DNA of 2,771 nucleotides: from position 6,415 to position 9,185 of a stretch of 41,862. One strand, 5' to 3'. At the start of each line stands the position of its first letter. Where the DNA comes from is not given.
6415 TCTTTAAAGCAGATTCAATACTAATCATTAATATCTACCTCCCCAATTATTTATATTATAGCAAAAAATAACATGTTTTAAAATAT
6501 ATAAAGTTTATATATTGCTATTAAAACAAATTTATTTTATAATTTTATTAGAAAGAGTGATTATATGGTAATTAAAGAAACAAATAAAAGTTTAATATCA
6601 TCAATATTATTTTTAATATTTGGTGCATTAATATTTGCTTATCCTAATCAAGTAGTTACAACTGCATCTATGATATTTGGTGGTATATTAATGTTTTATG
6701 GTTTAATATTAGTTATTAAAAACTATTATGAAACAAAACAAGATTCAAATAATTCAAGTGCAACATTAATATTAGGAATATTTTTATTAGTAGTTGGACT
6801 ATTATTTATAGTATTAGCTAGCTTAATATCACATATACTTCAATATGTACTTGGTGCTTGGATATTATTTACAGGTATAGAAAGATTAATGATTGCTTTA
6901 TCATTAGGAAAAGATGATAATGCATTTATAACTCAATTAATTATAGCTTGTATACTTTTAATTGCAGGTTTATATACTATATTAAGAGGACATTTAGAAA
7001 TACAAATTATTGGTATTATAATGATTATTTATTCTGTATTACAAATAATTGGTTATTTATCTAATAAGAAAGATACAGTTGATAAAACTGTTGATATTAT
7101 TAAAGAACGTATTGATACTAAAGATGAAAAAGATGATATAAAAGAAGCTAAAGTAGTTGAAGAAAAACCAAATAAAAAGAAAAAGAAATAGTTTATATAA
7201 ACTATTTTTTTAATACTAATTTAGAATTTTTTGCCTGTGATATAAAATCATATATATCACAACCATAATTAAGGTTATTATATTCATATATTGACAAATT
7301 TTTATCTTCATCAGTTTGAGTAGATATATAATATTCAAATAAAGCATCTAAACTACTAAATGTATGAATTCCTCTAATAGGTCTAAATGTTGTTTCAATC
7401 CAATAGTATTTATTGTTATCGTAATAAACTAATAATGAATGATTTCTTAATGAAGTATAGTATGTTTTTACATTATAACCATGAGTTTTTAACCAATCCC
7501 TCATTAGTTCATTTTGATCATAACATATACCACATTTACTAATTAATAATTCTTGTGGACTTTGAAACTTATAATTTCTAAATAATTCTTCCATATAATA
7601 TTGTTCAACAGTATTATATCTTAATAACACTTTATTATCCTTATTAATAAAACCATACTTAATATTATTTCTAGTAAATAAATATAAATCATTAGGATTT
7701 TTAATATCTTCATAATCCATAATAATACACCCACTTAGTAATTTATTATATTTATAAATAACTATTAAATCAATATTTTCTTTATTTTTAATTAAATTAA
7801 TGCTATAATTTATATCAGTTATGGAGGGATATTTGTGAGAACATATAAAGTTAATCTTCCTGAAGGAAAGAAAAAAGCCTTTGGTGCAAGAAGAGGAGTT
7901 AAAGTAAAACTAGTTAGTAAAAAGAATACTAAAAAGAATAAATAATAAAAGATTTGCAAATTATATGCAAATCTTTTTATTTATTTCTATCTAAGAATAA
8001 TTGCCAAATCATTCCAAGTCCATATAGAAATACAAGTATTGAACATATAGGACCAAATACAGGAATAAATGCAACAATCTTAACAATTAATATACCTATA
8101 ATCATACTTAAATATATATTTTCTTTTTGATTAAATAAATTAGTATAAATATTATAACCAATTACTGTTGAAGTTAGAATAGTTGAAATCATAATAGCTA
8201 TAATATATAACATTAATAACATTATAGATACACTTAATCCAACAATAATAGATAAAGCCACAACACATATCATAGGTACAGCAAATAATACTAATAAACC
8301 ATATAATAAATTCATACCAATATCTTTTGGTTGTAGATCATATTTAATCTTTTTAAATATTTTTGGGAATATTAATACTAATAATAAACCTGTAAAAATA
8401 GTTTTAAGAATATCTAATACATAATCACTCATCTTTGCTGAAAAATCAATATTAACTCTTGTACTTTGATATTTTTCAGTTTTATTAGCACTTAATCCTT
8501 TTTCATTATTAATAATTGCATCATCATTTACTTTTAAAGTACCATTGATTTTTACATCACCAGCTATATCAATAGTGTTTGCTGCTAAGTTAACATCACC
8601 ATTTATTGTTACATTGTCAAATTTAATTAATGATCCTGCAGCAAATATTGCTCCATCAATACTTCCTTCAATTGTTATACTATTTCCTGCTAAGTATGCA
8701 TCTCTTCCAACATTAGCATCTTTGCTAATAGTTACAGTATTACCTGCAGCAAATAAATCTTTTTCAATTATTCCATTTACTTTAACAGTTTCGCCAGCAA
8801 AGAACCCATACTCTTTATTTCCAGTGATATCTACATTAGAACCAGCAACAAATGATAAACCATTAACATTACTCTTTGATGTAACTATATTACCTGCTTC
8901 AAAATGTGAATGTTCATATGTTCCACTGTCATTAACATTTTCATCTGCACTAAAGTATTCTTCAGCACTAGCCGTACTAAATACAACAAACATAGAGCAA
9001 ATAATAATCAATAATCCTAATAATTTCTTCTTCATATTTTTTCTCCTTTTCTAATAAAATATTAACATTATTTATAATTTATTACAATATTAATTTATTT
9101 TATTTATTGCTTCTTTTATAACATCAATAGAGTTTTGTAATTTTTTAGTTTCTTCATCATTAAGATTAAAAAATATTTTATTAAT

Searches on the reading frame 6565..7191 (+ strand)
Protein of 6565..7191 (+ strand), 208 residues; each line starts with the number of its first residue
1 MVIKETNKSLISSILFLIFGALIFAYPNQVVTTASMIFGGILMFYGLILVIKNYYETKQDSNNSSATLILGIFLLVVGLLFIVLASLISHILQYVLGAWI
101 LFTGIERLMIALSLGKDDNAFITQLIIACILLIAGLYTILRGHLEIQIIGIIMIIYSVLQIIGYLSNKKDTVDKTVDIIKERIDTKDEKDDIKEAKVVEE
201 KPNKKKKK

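Call 3: search_protein_families(library=pfam, proteins=[window:6565-7191:+], max_evalue=1)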
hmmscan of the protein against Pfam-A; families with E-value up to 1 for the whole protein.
window:6565-7191:+ (208 aa): 9 families
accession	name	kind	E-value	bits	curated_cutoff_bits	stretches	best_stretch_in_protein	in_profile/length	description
PF03729.18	DUF308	-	8.8e-17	61.6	25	3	11-83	1-73/73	Short repeat of unknown function (DUF308)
PF11239.13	DUF3040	-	0.033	14.9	24.7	1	64-104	41-81/84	Protein of unknown function (DUF3040)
PF16983.11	MFS_MOT1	-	0.036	14.9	30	1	60-106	65-110/111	Molybdate transporter of MFS superfamily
PF03779.20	SPW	-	0.076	13.9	31.5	2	49-135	13-92/93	SPW repeat domain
PF19609.4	DUF6114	-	0.21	12.7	27.9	1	92-162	15-81/106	Family of unknown function (DUF6114)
PF07331.16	TctB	-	0.35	11.5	29.1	0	11-146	2-134/137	Tripartite tricarboxylate transporter TctB family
PF09843.14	DUF2070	-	0.52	9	30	1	10-159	14-167/561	Predicted membrane protein (DUF2070)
PF23600.1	DUF7139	-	0.57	10.2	30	1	53-89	5-41/150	Domain of unknown function (DUF7139)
PF06699.16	PIG-F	-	0.65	10.6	24.2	1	10-114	5-102/183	GPI biosynthesis protein family Pig-F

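Call 4: search_protein_families(library=ncbifam, proteins=[window:6565-7191:+], max_evalue=1)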
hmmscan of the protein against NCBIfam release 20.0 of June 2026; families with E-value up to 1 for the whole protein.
window:6565-7191:+ (208 aa): 3 families
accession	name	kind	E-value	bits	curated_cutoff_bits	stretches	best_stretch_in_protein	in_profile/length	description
NF007577.0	PRK10209.1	equivalog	9.2e-08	32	189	1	3-134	18-149/190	HdeD family acid-resistance protein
NF058603.1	SCO2097_fam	equivalog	0.0059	16.9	110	0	59-108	33-82/129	SCO2097 family morphological protein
NF003425.0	PRK04897.1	equivalog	0.15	11.2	355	1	31-96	156-221/298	zinc metalloprotease HtpX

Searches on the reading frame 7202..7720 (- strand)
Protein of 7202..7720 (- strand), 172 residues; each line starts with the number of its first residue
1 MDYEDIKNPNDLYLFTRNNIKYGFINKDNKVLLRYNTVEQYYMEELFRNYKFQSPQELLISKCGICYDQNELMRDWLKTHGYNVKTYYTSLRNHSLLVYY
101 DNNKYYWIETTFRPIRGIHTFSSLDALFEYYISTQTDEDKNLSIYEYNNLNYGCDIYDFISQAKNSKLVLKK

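Call 3: search_protein_families(library=pfam, proteins=[window:7202-7720:-], max_evalue=1)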
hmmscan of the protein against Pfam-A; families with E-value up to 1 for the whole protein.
window:7202-7720:- (172 aa): 4 families
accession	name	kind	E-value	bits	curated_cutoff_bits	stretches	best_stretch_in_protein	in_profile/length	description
PF00797.23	Acetyltransf_2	-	0.0022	18.3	22.8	1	62-91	45-74/240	N-acetyltransferase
PF01841.26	Transglut_core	-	0.014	16.1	23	1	45-109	33-95/108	Transglutaminase-like superfamily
PF04473.18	DUF553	-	0.015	15.2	20.5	1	15-106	25-109/140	Transglutaminase-like domain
PF25356.1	PH_trem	-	0.61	10.4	24.6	1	109-167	70-128/131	Trematode PH-like domain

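Call 4: search_protein_families(library=ncbifam, proteins=[window:7202-7720:-], max_evalue=1)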
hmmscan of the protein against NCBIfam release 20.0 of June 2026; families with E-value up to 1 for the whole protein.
window:7202-7720:- (172 aa): 1 family
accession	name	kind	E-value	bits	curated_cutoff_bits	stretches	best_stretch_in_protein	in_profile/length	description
NF001469.0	PRK00325.1-4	equivalog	0.15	11.1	366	1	73-107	168-199/360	polysaccharide lyase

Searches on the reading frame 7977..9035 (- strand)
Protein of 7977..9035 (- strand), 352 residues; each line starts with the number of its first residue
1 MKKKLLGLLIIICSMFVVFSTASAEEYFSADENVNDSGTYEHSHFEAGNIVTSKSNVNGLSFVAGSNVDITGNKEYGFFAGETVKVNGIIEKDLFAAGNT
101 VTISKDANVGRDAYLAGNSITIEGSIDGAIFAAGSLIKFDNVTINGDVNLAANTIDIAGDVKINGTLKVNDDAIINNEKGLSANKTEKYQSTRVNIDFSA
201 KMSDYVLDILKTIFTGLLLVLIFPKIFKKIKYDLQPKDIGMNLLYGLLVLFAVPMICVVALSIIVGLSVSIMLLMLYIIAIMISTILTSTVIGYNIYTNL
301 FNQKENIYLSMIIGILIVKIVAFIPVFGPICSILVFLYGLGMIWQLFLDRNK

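Call 3: search_protein_families(library=pfam, proteins=[window:7977-9035:-], max_evalue=1)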
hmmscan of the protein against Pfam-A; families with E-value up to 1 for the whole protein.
window:7977-9035:- (352 aa): 2 families
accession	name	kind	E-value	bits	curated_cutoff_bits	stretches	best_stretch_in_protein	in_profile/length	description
PF04519.19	Bactofilin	-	4.8e-05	24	27.9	1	67-167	6-97/98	Polymer-forming cytoskeletal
PF15607.11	Ntox44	-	0.14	13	24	1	32-112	4-83/104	Bacterial toxin 44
